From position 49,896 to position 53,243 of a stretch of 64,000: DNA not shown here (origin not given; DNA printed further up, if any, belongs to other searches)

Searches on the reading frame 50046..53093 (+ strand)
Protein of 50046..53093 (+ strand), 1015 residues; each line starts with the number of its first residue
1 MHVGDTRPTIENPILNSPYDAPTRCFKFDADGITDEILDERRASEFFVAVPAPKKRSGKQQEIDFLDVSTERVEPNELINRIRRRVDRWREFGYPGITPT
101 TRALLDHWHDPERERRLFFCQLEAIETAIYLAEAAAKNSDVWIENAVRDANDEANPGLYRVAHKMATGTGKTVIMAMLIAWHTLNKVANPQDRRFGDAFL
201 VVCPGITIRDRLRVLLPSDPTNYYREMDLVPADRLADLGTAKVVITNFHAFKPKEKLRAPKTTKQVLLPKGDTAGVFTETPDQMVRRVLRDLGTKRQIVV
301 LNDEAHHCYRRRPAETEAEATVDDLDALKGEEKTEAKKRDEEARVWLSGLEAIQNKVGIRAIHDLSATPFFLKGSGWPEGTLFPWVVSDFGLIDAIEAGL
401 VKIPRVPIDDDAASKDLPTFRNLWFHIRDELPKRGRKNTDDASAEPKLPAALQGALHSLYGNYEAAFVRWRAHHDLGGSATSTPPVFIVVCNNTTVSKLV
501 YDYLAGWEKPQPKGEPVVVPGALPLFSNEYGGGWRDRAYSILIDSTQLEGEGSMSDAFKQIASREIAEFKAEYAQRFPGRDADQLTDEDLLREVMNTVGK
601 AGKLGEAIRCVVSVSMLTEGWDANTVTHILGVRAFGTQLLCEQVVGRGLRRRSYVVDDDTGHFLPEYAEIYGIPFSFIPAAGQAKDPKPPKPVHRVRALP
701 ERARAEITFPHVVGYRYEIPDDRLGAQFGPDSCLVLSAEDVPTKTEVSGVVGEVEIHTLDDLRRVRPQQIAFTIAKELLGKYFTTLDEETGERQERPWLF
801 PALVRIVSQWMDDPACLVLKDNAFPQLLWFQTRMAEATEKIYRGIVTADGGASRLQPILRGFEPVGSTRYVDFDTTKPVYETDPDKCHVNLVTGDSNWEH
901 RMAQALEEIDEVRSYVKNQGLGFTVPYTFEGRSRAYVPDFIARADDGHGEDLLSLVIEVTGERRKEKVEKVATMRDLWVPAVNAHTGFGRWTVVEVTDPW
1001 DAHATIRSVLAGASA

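Call 5: search_protein_families(library=pfam, proteins=[window:50046-53093:+], max_evalue=0.01)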
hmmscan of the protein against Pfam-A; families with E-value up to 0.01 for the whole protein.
window:50046-53093:+ (1015 aa): 2 families
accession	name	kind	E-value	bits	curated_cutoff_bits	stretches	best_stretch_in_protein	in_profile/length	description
PF04851.21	ResIII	-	7.1e-09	36.2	22.5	1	146-311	11-140/164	Type III restriction enzyme, res subunit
PF19778.5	RE_endonuc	-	0.0037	17.5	23.4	1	891-970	7-81/108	Endonuclease domain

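Call 6: search_protein_families(library=padloc, proteins=[window:50046-53093:+], max_evalue=0.01)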
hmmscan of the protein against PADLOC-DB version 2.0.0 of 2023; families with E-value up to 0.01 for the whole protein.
window:50046-53093:+ (1015 aa): 5 families
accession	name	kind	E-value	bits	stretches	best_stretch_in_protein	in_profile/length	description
PDLC03648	REase_III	-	1.1e-06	25.1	1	609-651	312-354/871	Type III restriction enzyme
PDLC03647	REase_III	-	0.00014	18.2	1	603-650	502-549/989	Type III restriction enzyme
PDLC03649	REase_III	-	0.00064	15.7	0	593-650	480-537/973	Type III restriction enzyme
PDLC03049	REase_I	-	0.0077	12.2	0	115-186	145-213/807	Type I restriction enzyme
PDLC03651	REase_III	-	0.008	12.2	0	161-309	71-200/873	Type III restriction enzyme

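Call 7: search_protein_families(library=ncbifam, proteins=[window:50046-53093:+], max_evalue=0.01)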
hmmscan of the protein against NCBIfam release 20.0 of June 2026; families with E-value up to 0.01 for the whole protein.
window:50046-53093:+ (1015 aa): 5 families
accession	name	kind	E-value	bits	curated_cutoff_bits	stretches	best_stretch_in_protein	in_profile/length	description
NF046055.1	restr_BPTD_3080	equivalog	0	1197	800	1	10-1007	1-967/970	BPTD_3080 family restriction endonuclease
NF012027.0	PRK15483.1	equivalog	5.8e-05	21.2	564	0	606-650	500-544/986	type III restriction-modification system endonuclease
NF046051.1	restrict_EcoAI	equivalog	0.00018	20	550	0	125-186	144-204/768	EcoAI/FtnUII family type I restriction enzme subunit R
NF053632.1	heli_RadD_YejH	equivalog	0.00036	19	720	1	607-652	298-343/573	DNA repair helicase RadD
NF008521.0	PRK11448.1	equivalog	0.0088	14.1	729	0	610-651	759-800/1123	type I restriction-modification system endonuclease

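Call 14: find_homologous_proteins(query=window:50046-53093:+, max_evalue=1e-10)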
Query window:50046-53093:+ (1015 aa): 8000 proteins with E <= 1e-10 among 8000 candidates; the best 120 are listed.
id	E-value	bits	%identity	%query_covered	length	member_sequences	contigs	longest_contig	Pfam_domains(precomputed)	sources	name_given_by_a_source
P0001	0.0e+0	2236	95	100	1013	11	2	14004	PF04851.22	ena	-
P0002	0.0e+0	1594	69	99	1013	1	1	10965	PF04851.22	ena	-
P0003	0.0e+0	1521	66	99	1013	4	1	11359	PF04851.22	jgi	jgi:type III restriction enzyme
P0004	0.0e+0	1520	66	99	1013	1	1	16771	PF04851.22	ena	-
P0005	0.0e+0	1515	66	99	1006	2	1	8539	PF04851.22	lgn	-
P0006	0.0e+0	1510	66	99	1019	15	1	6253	PF04851.22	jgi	-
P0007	0.0e+0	1507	66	99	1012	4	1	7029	PF04851.22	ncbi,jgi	jgi:type III restriction enzyme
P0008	0.0e+0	1506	65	99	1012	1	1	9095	PF04851.22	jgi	jgi:type III restriction enzyme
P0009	0.0e+0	1498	66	99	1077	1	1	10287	PF04851.22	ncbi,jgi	jgi:type III restriction enzyme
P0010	0.0e+0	1494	66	100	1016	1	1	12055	PF04851.22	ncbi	-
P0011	0.0e+0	1494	66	99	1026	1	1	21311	PF04851.22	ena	-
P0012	0.0e+0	1490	65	100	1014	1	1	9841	PF04851.22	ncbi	-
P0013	0.0e+0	1489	64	99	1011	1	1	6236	PF04851.22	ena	-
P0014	0.0e+0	1488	66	100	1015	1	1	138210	PF04851.22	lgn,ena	-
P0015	0.0e+0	1485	65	100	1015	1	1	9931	PF04851.22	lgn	-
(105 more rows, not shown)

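Call 16: find_related_loci(query=A1, collection=genome_contigs, flank=10000)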
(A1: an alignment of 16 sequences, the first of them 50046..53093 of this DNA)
Query A1 (1015 aa) in genome_contigs; peptide patterns used: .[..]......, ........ (x = any residue, [..] = any of these).
600 stretches matched a pattern (row limit reached: there are more); 589 encode a relative of the query (tblastn E <= 1e-3); the best 80 are kept; 80 distinct loci.
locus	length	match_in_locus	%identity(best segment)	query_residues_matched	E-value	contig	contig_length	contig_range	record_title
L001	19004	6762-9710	60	10-1011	0e+0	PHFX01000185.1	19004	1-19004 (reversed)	MAG: Candidatus Brocadia sp. WS118 scaffold_66, whole genome shotgun sequence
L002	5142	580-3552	60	6-1015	0e+0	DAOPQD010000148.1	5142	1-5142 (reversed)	MAG TPA_asm: Anaerolineae bacterium isolate AMR_MDS_1531 NODE_17643_length_5142_cov_48.616080, whole genome shotgun sequ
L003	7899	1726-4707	59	10-1010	0e+0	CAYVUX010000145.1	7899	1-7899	MAG TPA_asm: uncultured Desulfobacteraceae bacterium isolate SRP141376_co1_261 genome assembly, contig: NODE_16075_lengt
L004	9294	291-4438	58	6-1014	0e+0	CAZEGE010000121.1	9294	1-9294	MAG TPA_asm: uncultured Anaerolinea sp. isolate ERP124720_co1_123 genome assembly, contig: NODE_8491_length_9294_cov_17.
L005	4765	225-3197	59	10-1006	0e+0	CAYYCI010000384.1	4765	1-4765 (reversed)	MAG TPA_asm: uncultured Planctomycetota bacterium isolate binchicken_co256_285 genome assembly, contig: NODE_57881_lengt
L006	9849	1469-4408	58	10-1010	0e+0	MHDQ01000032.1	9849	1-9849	MAG: Nitrospinae bacterium RIFCSPLOWO2_12_FULL_45_22 rifcsplowo2_12_scaffold_12498, whole genome shotgun sequence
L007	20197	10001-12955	59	10-1014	0e+0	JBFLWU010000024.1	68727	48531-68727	MAG: Thermodesulfobacteriota bacterium isolate MAG040 MAG040_24, whole genome shotgun sequence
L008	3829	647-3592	59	10-1010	0e+0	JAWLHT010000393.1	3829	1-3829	MAG: Candidatus Latescibacterota bacterium isolate 30dZY2.bin.79 NODE_29813_length_3829_cov_3.774531, whole genome shotg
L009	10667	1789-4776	59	10-1006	0e+0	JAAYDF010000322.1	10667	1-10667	MAG: Phycisphaerae bacterium isolate AS06rmzACSIP_537 600014_AS06, whole genome shotgun sequence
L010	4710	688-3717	58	9-1015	0e+0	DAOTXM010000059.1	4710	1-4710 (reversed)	MAG TPA_asm: Anaerolineales bacterium isolate H21_254 k133_50780, whole genome shotgun sequence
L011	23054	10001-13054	57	10-1010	0e+0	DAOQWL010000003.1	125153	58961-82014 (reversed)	MAG TPA_asm: Sedimentisphaerales bacterium isolate AMR_MDS_1063 NODE_119_length_125153_cov_13.187381, whole genome shotg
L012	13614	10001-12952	59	10-1011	0e+0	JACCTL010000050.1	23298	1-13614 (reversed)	MAG: Euzebyaceae bacterium isolate MGR_bin73 SD2897-2912_k127_1435267, whole genome shotgun sequence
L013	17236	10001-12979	57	10-1010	0e+0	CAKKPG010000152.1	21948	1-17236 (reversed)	Nitrospiria bacterium isolate Hainich-H41-bin024-1 genome assembly, contig: H41-bin024_1_Hain_H41_01um_R1_1870_length_21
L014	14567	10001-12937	58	10-1010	0e+0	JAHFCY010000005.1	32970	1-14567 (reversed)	MAG: Candidatus Lindowbacteria bacterium isolate nzgw232 NODE_941_length_32971_cov_2.953303, whole genome shotgun sequen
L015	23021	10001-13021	59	9-1011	0e+0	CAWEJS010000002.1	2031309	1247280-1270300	MAG: uncultured Acidobacteriota bacterium isolate MFD05942.bin.1.7 genome assembly, contig: contig_756, whole genome sho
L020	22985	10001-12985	57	10-1013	0e+0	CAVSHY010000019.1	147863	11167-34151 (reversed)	MAG: uncultured delta proteobacterium isolate MFD01299.bin.2.48 genome assembly, contig: contig_47127, whole genome shot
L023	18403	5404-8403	55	9-1014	0e+0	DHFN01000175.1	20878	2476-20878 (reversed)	MAG TPA_asm: Anaerolineales bacterium UBA4823 UBA4823_contig_26093, whole genome shotgun sequence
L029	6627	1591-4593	52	10-1010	0e+0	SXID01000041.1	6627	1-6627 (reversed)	MAG: Planctomycetia bacterium isolate F1-120-MAGs040 F1-120__c100093, whole genome shotgun sequence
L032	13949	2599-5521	59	10-1010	0e+0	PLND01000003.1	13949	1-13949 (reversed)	MAG: Anaerolineae bacterium isolate fen_1073 73.20120800_E2D.54_contig_17287, whole genome shotgun sequence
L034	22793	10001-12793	59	10-959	0e+0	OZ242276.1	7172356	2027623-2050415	MAG: Bryobacterales bacterium isolate 6a17fdd1-799e-4b89-b3db-5c5ff6fa14e9 genome assembly, chromosome: 1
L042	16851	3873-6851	49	11-1015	0e+0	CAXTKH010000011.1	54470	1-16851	MAG TPA_asm: uncultured Aestuariivirga sp. isolate public_SRR11456922_metawrap_bin.3 genome assembly, contig: public_SRR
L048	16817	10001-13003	58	6-1013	0e+0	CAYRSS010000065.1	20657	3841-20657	MAG TPA_asm: uncultured Phycisphaeraceae bacterium isolate SRP329715_co1_283 genome assembly, contig: NODE_3766_length_2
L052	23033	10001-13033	47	10-1014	0e+0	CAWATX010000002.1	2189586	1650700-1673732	MAG: uncultured Alphaproteobacteria bacterium isolate MFD02416.bin.1.276 genome assembly, contig: contig_4635, whole gen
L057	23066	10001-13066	46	9-1008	0e+0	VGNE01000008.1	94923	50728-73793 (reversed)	MAG: Chloroflexi bacterium isolate K_DeepCast_100m_m2_203 K_DeepCast_100m_m2_203_Ga0194127_10000204, whole genome shotgu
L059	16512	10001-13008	62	10-1015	0e+0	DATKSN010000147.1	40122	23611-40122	MAG TPA_asm: Pirellulales bacterium isolate SMAG_U14055 k141_28626, whole genome shotgun sequence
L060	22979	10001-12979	46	13-1008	0e+0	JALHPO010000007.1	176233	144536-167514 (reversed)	MAG: Nitrospira sp. isolate bin.260 c_000000000543, whole genome shotgun sequence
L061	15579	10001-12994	47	10-1010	0e+0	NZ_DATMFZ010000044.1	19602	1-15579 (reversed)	MAG: Geminicoccus sp. isolate SMAG_U13476 k141_1976, whole genome shotgun sequence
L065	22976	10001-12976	47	11-1010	0e+0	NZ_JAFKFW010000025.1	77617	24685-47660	MAG: Bosea sp. (in: a-proteobacteria) isolate SCN18_25_8_15_R2_B_66_16_A SCN18_25_8_15_R2_B_scaffold_437, whole genome s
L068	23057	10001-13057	47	6-1015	0e+0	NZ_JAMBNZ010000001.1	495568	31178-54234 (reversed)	Georgenia satyanarayanai strain P7 NODE_1, whole genome shotgun sequence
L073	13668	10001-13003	45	6-1015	0e+0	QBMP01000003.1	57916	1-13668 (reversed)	MAG: Phormidesmis priestleyi isolate ULC027bin1 scaffold3_size57916, whole genome shotgun sequence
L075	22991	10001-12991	47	6-1006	0e+0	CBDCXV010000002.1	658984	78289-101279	MAG: Candidatus Latescibacterota bacterium isolate a04b77f4-1c6a-4467-bb03-95175eeb39fb genome assembly, contig: contig_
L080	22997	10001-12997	48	10-1011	0e+0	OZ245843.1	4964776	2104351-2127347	MAG: Thalassobaculaceae bacterium isolate e545f006-075f-47ef-8315-a68c875f4ccb genome assembly, chromosome: 1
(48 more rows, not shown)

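Call 22: search_protein_families(library=pfam, proteins=[L052:13048-14964:+, L080:13038-14927:+, L006:4589-6328:+, L034:13228-15438:+, L048:13020-15251:+, L004:4484-5935:+, L029:4717-5907:+, L065:13007-14218:+, L060:13027-14130:+, L009:4755-5903:+], max_evalue=0.001)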
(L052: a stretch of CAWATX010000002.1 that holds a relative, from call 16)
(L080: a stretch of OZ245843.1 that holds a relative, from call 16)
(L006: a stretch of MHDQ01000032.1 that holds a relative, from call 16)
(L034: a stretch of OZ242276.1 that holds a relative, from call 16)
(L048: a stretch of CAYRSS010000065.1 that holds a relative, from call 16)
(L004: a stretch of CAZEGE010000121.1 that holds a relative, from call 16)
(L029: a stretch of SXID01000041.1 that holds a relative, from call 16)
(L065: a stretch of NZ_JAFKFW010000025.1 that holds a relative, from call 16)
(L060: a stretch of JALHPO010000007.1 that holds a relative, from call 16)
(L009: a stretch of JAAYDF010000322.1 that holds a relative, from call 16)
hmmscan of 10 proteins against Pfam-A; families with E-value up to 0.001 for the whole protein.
L052:13048-14964:+ (638 aa): 1 family
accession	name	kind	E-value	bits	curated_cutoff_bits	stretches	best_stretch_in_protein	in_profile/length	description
PF03235.19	GmrSD_N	-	7.9e-28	98.4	33.2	1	15-262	1-198/199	GmrSD restriction endonuclease, N-terminal domain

L080:13038-14927:+ (629 aa): 1 family
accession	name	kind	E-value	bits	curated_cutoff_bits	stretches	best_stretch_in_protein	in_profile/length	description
PF03235.19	GmrSD_N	-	4.5e-29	102.4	33.2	1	11-257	1-198/199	GmrSD restriction endonuclease, N-terminal domain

L006:4589-6328:+ (579 aa): 6 families
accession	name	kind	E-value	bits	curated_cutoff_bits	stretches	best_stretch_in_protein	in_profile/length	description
PF13304.12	AAA_21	-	1.6e-20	74.8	27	2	245-322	226-304/304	AAA domain, putative AbiEii toxin, Type IV TA system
PF13175.12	AAA_15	-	5.2e-18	66.2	32.1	2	1-42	1-44/374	AAA ATPase domain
PF02463.25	SMC_N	-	4.5e-11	43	40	2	260-328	143-208/220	RecF/RecN/SMC N terminal domain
PF13476.12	AAA_23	-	1.7e-07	32.5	27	1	4-43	1-41/201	AAA domain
PF00005.33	ABC_tran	-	6e-05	24.1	25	0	16-42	6-32/137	ABC transporter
PF13555.12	AAA_29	-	0.00059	20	27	0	2-42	1-43/61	P-loop containing region of AAA domain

L034:13228-15438:+ (736 aa): 0 families

L048:13020-15251:+ (743 aa): 0 families

L004:4484-5935:+ (483 aa): 2 families
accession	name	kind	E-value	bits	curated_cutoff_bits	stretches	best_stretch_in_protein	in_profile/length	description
PF13286.11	HD_assoc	-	1.8e-14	54.5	22.2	2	457-479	68-90/91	Phosphohydrolase-associated domain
PF01966.28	HD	-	2.8e-08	34.5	22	1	67-121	1-49/116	HD domain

L029:4717-5907:+ (396 aa): 2 families
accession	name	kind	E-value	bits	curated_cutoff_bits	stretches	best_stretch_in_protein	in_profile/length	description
PF13784.11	Fic_N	-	2.2e-26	92.1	26.7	1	41-122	2-82/82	Fic/DOC family N-terminal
PF02661.23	Fic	-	5.7e-17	62.8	24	1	130-235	2-93/93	Fic/DOC family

L065:13007-14218:+ (403 aa): 1 family
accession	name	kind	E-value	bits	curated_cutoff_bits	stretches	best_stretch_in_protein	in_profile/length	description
PF19749.4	DUF6236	-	8.4e-06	25.6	26.2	1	119-398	60-323/324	Family of unknown function (DUF6236)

L060:13027-14130:+ (367 aa): 2 families
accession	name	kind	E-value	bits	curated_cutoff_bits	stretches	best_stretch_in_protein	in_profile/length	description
PF06250.17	YhcG_C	-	2.2e-59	200.2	32.5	1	197-350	2-157/157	YhcG PDDEXK nuclease domain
PF17761.7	DUF1016_N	-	3e-38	131.5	32.8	1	17-173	2-137/137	DUF1016 N-terminal domain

L009:4755-5903:+ (382 aa): 1 family
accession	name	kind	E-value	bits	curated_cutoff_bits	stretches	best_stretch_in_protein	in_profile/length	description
PF22560.2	GMT-wHTH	-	8.1e-15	55.5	27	1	288-362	1-82/82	GMT-like wHTH domain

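Call 23: search_protein_families(library=pfam, proteins=[L001:9737-10507:+, L004:3318-4118:+, L009:5907-6668:+, L020:12991-13797:+, L023:9261-10031:+, L032:5488-6369:+, L032:6369-7094:+, L042:7150-8118:+, L057:13012-13755:+, L075:13205-13996:+], max_evalue=0.001)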
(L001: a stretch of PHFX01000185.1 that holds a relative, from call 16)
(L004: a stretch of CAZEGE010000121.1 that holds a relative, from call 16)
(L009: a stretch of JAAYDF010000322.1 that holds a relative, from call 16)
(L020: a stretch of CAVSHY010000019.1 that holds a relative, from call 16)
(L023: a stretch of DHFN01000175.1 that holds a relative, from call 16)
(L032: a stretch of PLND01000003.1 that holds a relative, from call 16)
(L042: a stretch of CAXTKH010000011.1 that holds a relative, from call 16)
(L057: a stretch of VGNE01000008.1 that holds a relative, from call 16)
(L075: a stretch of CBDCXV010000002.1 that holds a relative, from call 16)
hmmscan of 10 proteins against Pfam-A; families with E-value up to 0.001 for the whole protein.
L001:9737-10507:+ (256 aa): 1 family
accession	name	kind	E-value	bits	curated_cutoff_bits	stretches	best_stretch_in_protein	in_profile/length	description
PF01844.29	HNH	-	1.6e-06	28.6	21.4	1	177-231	1-45/47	HNH endonuclease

L004:3318-4118:+ (266 aa): 1 family
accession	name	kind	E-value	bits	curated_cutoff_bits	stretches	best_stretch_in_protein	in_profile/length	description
PF12686.12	DUF3800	-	2e-12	48.5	21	1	3-222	1-148/149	Protein of unknown function (DUF3800)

L009:5907-6668:+ (253 aa): 1 family
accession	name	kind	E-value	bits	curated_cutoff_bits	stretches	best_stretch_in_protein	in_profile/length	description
PF07505.17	DUF5131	-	6.5e-103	343.9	28.9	1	5-234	2-243/243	Protein of unknown function (DUF5131)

L020:12991-13797:+ (268 aa): 0 families

L023:9261-10031:+ (256 aa): 1 family
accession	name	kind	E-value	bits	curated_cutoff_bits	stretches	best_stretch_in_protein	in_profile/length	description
PF07505.17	DUF5131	-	9.5e-102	340.1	28.9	1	12-242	1-243/243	Protein of unknown function (DUF5131)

L032:5488-6369:+ (293 aa): 0 families

L032:6369-7094:+ (241 aa): 2 families
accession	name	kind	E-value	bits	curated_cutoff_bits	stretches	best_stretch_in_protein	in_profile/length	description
PF07505.17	DUF5131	-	2.6e-103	345.2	28.9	1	5-234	2-243/243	Protein of unknown function (DUF5131)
PF17338.8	GP88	-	0.00034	21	24.4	1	20-148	38-173/230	Gene product 88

L042:7150-8118:+ (322 aa): 1 family
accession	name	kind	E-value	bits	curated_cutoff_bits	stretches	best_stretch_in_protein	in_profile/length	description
PF07751.16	Abi_2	-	1.7e-55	188.6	25.6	1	52-238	1-184/184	Abi-like protein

L057:13012-13755:+ (247 aa): 1 family
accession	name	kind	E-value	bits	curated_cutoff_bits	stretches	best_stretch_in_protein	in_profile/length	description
PF12686.12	DUF3800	-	1.2e-07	32.9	21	1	50-223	5-149/149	Protein of unknown function (DUF3800)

L075:13205-13996:+ (263 aa): 0 families

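Call 28: find_encoding_contigs(protein=P0001, flank=10000, max_places=6)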
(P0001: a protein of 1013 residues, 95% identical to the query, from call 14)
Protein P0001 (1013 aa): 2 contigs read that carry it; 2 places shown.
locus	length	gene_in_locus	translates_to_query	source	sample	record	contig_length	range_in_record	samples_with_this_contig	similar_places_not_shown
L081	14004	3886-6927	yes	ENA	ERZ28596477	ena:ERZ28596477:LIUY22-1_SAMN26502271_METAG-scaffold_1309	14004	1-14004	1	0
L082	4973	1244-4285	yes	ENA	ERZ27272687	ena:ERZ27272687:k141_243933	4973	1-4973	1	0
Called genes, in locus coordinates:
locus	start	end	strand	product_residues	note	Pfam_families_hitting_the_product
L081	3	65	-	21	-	?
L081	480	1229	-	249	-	-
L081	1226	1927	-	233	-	PF13560:HTH_31 (faint), PF01381:HTH_3 (weak)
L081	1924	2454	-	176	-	-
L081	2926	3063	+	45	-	-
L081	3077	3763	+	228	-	-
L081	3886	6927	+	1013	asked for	PF04851:ResIII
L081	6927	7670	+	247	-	-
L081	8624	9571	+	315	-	-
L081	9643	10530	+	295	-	-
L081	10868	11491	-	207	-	-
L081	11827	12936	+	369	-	PF02661:Fic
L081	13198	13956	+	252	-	PF19700:DUF6198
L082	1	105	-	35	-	?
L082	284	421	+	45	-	-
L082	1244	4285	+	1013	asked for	PF04851:ResIII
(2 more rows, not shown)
